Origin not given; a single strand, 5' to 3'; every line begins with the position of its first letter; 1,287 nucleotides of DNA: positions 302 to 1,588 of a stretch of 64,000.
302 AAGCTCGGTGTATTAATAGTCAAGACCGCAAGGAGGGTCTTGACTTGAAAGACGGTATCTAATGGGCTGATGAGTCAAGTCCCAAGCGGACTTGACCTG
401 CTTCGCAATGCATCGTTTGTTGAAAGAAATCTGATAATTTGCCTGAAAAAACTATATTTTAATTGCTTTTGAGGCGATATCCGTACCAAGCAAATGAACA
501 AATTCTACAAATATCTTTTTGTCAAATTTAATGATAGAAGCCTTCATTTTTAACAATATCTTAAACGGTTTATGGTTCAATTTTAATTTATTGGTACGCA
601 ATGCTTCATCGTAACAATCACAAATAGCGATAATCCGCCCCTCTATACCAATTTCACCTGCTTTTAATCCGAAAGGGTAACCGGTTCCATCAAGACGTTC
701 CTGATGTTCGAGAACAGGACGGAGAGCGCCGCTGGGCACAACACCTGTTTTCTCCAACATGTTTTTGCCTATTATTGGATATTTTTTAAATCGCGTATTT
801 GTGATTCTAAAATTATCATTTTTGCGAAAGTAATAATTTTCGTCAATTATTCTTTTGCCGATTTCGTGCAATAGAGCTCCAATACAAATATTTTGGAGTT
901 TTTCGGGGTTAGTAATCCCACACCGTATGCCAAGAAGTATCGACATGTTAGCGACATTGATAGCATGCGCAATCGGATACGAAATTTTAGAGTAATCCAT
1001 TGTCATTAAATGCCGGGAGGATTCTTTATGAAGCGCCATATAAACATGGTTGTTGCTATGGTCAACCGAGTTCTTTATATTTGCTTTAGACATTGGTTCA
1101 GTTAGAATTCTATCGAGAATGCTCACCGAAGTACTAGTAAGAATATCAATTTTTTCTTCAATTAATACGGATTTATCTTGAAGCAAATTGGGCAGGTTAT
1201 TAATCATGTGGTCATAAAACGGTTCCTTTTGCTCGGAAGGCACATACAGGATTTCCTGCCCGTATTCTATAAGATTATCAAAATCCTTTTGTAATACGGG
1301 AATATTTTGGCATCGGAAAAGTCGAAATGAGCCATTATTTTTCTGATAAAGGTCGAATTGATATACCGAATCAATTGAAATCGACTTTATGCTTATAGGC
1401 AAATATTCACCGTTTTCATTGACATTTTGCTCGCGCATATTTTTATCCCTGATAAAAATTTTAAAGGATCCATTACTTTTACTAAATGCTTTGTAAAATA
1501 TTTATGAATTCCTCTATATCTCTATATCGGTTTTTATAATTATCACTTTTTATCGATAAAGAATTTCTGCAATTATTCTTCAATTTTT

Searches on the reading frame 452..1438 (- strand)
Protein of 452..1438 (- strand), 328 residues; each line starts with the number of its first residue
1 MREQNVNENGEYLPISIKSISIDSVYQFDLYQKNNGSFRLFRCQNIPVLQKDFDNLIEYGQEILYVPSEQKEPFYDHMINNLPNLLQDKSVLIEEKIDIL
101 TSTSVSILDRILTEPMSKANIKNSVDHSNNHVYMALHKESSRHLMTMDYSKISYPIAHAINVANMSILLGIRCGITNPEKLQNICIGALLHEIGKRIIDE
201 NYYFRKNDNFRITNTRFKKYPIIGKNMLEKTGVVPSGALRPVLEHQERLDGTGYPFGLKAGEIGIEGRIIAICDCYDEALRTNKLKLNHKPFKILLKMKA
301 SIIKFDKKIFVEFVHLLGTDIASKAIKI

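Call 47: find_encoding_contigs(protein=window:452-1438:-, flank=10000, max_places=3)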
Protein window:452-1438:- (328 aa): 8 contigs read that carry it; 3 places shown.
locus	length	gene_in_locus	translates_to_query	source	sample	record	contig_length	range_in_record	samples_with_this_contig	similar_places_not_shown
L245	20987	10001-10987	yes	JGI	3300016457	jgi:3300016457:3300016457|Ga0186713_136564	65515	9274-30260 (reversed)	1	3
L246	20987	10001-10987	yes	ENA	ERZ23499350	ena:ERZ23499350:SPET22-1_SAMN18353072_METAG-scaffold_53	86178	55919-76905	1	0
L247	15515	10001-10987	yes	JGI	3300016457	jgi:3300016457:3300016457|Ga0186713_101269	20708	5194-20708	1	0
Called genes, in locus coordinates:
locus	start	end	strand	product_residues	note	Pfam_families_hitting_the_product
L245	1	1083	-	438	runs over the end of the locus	PF02881:SRP54_N, PF00448:SRP54, PF02978:SRP_SPB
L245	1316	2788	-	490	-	PF00140:Sigma70_r1_2 (weak), PF04542:Sigma70_r2, PF04539:Sigma70_r3, PF04545:Sigma70_r4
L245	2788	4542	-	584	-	PF01807:Zn_ribbon_DnaG, PF08275:DNAG_N, PF01751:Toprim, PF13155:Toprim_2, PF13362:Toprim_3, PF13662:Toprim_4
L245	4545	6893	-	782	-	PF00488:MutS_V, PF20297:MSSS (weak), PF01713:Smr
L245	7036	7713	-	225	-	PF02674:Colicin_V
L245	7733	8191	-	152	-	PF09424:YqeY, PF02637:GatB_Yqey (weak)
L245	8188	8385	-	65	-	PF01165:Ribosomal_S21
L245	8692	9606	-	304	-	PF03193:RsgA_GTPase, PF02421:FeoB_N (faint), PF01926:MMR_HSR1 (weak)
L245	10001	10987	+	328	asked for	PF13487:HD_5, PF01966:HD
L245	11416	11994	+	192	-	PF00515:TPR_1, PF07719:TPR_2 (weak), PF13181:TPR_8 (weak), PF13424:TPR_12, PF13371:TPR_9, PF13414:TPR_11 (weak), PF14559:TPR_19 (weak), PF25062:ARM_TT21_N (weak), +8 more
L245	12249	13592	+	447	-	PF07602:DUF1565, PF22842:Pel9A-like_beta_helix (weak)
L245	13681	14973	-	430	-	PF08668:HDOD, PF01966:HD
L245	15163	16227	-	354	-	PF03130:HEAT_PBS (faint), PF13513:HEAT_EZ (faint), PF02985:HEAT (faint), PF13646:HEAT_2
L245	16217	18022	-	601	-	-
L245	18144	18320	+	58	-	-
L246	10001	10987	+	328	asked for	PF13487:HD_5, PF01966:HD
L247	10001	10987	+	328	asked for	PF13487:HD_5, PF01966:HD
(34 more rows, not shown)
